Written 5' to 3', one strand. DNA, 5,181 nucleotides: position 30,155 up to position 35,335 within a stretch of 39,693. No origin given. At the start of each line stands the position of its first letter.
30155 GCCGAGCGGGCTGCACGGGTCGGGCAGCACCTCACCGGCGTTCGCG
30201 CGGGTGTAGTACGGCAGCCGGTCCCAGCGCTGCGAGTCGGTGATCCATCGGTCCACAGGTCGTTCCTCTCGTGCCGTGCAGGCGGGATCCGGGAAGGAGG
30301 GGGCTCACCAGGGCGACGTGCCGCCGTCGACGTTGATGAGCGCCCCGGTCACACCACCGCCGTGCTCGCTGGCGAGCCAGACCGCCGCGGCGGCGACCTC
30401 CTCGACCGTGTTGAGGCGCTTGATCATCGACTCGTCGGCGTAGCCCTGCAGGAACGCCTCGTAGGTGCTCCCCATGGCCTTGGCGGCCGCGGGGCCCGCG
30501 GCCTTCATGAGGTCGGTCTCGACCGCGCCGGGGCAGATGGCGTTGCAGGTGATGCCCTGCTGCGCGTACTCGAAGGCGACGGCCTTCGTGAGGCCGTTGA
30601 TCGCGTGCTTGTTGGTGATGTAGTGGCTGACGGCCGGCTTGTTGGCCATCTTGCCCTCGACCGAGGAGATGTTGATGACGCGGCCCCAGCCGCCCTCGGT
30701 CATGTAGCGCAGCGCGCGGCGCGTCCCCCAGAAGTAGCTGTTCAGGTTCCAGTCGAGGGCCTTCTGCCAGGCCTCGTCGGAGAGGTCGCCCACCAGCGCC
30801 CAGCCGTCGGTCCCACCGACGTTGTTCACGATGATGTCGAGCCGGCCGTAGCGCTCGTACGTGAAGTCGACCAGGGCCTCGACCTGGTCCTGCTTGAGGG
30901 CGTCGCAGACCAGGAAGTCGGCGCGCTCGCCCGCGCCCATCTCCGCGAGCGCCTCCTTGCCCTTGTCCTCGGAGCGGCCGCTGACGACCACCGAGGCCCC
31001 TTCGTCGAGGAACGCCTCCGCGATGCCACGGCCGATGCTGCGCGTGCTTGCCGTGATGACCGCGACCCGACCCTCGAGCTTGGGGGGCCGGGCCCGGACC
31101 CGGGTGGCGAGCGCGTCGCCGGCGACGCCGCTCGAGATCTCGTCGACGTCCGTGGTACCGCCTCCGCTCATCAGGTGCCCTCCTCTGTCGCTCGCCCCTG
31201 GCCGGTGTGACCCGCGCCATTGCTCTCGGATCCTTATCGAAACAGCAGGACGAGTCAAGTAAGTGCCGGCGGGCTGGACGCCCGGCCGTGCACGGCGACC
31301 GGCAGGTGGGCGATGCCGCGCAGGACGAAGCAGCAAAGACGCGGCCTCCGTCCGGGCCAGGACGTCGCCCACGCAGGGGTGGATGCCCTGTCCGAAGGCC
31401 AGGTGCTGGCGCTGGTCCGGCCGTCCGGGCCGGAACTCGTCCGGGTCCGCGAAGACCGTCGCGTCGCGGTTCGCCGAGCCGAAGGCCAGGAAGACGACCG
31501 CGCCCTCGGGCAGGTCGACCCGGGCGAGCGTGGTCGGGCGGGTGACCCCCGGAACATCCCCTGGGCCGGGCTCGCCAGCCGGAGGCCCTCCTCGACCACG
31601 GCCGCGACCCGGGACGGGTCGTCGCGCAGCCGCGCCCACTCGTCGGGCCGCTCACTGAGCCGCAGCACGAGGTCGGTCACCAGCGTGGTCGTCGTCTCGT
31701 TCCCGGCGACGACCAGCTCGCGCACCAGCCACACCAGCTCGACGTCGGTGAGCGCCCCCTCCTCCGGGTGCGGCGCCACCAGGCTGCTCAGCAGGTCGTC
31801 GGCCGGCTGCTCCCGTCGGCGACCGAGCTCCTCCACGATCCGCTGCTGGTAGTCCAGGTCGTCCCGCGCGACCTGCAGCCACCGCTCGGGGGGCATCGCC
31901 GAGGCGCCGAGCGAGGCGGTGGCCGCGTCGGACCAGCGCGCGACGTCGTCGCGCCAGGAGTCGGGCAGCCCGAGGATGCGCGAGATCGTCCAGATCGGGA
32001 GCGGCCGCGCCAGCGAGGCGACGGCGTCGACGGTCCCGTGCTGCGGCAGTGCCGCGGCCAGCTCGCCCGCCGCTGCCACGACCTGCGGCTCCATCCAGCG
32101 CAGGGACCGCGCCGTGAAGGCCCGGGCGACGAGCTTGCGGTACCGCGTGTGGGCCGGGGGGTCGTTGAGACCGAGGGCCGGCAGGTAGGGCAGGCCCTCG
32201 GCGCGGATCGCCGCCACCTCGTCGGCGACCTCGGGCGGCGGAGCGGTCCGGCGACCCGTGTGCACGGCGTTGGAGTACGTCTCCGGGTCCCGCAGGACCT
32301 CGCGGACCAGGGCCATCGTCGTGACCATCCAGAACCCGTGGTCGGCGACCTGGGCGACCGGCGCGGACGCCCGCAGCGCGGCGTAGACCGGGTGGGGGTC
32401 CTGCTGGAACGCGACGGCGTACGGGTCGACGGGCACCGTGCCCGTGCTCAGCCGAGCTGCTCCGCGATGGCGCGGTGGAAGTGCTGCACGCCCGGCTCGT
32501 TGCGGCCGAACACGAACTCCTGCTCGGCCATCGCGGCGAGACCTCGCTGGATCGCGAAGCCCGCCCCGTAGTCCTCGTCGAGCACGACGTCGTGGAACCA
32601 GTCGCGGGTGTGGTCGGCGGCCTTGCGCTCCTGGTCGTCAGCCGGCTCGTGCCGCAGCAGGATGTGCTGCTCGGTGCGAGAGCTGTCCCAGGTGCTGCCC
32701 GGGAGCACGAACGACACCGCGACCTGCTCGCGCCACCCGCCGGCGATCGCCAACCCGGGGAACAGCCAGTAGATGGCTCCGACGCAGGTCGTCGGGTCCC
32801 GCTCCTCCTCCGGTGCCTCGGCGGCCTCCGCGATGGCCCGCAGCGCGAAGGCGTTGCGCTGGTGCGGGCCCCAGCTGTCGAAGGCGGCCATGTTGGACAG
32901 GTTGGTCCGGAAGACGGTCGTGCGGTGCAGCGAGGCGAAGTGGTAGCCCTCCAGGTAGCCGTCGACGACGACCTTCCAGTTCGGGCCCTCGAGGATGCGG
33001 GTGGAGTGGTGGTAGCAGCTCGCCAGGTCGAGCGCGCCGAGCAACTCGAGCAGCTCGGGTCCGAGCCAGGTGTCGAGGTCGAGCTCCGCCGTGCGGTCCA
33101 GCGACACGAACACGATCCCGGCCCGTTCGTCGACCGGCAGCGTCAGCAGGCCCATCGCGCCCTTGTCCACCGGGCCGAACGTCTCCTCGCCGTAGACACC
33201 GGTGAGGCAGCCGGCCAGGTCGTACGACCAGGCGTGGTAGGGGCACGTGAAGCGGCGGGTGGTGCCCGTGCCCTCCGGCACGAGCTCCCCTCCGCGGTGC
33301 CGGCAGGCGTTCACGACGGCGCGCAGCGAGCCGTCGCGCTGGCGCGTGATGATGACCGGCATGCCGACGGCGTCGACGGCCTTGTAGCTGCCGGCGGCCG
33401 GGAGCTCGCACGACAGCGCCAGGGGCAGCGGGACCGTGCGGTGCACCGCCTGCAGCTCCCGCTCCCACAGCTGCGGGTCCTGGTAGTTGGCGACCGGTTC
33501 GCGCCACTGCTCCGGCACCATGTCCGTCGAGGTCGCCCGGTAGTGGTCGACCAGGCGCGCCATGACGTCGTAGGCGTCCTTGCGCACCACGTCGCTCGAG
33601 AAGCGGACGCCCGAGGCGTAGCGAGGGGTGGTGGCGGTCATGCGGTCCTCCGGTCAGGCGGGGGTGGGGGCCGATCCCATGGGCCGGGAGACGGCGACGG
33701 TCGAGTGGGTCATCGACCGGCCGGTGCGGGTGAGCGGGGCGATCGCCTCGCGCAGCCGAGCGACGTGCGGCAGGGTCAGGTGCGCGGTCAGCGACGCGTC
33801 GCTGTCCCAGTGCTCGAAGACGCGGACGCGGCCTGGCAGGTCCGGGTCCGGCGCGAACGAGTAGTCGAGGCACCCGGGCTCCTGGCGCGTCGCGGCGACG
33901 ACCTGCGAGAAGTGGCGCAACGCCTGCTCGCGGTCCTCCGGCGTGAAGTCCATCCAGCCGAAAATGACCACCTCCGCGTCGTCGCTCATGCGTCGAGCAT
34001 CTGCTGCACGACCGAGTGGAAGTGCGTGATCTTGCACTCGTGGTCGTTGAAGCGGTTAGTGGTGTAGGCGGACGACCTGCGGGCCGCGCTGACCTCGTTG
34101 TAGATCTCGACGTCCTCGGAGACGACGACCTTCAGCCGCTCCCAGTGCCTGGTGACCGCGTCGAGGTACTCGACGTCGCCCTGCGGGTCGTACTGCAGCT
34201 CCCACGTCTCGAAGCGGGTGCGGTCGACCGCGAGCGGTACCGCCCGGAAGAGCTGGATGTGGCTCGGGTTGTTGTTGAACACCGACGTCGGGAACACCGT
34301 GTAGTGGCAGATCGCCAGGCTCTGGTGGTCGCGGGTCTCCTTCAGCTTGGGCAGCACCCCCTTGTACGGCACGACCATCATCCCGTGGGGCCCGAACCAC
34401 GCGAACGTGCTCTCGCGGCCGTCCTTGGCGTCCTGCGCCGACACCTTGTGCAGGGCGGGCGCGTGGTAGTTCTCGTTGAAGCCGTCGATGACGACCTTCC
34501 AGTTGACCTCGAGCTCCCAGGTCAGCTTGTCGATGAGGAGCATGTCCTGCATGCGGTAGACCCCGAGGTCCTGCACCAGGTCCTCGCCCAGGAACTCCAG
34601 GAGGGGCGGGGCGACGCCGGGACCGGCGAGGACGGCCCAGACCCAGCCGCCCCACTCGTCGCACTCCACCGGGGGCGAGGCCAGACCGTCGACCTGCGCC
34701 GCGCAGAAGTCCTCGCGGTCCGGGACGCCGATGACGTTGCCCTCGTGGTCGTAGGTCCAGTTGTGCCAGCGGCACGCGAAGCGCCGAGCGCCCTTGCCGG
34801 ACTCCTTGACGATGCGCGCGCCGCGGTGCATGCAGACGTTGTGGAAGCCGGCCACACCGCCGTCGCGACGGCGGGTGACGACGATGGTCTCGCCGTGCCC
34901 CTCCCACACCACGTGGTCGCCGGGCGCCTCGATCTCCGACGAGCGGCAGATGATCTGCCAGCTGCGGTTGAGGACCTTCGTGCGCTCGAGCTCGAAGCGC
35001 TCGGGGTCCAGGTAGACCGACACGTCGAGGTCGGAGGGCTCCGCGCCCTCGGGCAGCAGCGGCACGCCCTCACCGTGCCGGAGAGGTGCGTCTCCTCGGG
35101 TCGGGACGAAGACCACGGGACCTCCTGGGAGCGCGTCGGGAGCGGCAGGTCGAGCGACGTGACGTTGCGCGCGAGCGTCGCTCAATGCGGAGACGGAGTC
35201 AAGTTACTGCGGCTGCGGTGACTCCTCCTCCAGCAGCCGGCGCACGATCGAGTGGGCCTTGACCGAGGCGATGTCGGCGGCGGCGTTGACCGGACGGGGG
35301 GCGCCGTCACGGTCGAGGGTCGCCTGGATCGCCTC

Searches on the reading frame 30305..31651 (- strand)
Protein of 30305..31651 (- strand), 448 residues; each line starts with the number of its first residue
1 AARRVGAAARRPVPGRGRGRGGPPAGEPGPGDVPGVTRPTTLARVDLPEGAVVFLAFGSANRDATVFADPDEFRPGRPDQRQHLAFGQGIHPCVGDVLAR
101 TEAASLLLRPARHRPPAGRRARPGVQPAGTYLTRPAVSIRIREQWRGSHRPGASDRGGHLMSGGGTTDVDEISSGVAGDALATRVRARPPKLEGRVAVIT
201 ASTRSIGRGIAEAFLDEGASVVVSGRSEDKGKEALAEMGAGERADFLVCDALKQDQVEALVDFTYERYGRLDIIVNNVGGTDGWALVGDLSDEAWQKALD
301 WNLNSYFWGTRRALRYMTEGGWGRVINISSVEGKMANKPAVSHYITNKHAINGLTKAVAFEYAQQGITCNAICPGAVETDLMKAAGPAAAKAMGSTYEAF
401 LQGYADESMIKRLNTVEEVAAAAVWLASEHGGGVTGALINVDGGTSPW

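Call 6: search_protein_families(library=pfam, proteins=[window:30305-31639:-], max_evalue=0.01)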
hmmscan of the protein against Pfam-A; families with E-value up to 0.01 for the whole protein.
window:30305-31639:- (444 aa): 4 families
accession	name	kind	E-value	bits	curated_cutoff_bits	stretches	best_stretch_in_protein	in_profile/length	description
PF13561.12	adh_short_C2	-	8.5e-57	192.9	27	1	197-441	3-235/236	Enoyl-(Acyl carrier protein) reductase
PF00106.31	adh_short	-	3.8e-52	177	26.6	1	191-381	1-190/195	short chain dehydrogenase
PF00067.27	p450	-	2.2e-11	43.7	22.8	1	32-102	346-424/462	Cytochrome P450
PF01370.27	Epimerase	-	0.0032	17.3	20.9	0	195-436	3-238/240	NAD dependent epimerase/dehydratase family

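Call 13: search_protein_families(library=pfam, proteins=[window:30305-31651:-], max_evalue=0.001)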
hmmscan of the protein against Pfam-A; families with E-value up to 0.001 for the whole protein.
window:30305-31651:- (448 aa): 3 families
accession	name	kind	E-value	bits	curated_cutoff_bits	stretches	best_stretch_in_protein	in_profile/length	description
PF13561.12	adh_short_C2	-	8.7e-57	192.8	27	1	201-445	3-235/236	Enoyl-(Acyl carrier protein) reductase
PF00106.31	adh_short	-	3.9e-52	177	26.6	1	195-385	1-190/195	short chain dehydrogenase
PF00067.27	p450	-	2.2e-11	43.7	22.8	1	36-106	346-424/462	Cytochrome P450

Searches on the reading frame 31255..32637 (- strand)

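Call 6: search_protein_families(library=pfam, proteins=[window:31255-32436:-], max_evalue=0.01)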
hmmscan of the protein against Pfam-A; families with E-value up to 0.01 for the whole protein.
window:31255-32436:- (393 aa): 1 family
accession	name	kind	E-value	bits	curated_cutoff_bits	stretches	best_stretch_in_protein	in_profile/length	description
PF00067.27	p450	-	0.0016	17.7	22.8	0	211-275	237-304/462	Cytochrome P450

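Call 13: search_protein_families(library=pfam, proteins=[window:31255-32637:-], max_evalue=0.001)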
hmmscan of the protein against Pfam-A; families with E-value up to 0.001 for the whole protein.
window:31255-32637:- (460 aa): 0 families

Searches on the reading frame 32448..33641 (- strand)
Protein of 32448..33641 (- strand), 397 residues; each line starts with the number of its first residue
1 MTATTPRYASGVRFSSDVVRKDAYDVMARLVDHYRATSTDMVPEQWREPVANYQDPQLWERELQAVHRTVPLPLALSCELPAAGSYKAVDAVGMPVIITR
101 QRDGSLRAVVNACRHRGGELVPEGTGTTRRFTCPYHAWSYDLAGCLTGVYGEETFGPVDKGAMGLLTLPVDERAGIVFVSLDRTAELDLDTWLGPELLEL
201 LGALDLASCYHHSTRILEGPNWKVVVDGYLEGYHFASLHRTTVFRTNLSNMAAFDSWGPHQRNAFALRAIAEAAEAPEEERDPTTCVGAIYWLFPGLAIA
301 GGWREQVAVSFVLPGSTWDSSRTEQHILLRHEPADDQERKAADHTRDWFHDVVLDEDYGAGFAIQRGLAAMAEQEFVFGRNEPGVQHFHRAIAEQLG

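Call 6: search_protein_families(library=pfam, proteins=[window:32448-33641:-], max_evalue=0.01)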
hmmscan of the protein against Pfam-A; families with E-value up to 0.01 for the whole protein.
window:32448-33641:- (397 aa): 2 families
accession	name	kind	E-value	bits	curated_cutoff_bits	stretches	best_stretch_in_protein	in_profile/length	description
PF00848.25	Ring_hydroxyl_A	-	3.5e-27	96.1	24.9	1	216-396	12-206/208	Ring hydroxylating alpha subunit (catalytic domain)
PF00355.32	Rieske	-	1.5e-16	60.5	20.3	1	73-147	4-76/88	Rieske [2Fe-2S] domain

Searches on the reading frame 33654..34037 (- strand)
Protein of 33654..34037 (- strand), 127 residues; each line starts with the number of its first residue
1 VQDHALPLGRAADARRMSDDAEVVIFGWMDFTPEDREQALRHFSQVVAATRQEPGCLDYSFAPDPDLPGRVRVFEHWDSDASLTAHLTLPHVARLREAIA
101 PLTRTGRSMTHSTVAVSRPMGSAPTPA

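Call 13: search_protein_families(library=pfam, proteins=[window:33654-34037:-], max_evalue=0.001)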
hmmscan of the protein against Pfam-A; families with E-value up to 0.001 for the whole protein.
window:33654-34037:- (127 aa): 1 family
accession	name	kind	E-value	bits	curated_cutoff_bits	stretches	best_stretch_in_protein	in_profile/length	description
PF03992.22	ABM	-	1.2e-14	54.6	23.1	1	29-97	8-77/78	Antibiotic biosynthesis monooxygenase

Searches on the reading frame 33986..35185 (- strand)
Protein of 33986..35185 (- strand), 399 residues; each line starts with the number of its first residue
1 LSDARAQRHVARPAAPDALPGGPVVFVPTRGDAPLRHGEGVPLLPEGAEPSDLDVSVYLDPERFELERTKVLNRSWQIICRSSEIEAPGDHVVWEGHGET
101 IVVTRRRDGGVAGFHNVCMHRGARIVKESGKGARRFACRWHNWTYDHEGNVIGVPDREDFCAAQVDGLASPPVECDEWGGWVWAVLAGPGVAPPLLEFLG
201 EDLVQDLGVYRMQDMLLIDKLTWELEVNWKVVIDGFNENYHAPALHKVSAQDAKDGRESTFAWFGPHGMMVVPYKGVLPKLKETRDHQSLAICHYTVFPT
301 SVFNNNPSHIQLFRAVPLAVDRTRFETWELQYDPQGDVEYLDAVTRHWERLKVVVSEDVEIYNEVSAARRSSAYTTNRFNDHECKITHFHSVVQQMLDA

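Call 6: search_protein_families(library=pfam, proteins=[window:33986-35185:-], max_evalue=0.01)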
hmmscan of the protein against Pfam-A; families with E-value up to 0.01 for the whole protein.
window:33986-35185:- (399 aa): 2 families
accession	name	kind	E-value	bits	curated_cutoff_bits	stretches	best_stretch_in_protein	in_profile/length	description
PF00848.25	Ring_hydroxyl_A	-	1.8e-28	100.3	24.9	1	220-398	9-207/208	Ring hydroxylating alpha subunit (catalytic domain)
PF00355.32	Rieske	-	2.2e-17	63.2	20.3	1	75-159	1-83/88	Rieske [2Fe-2S] domain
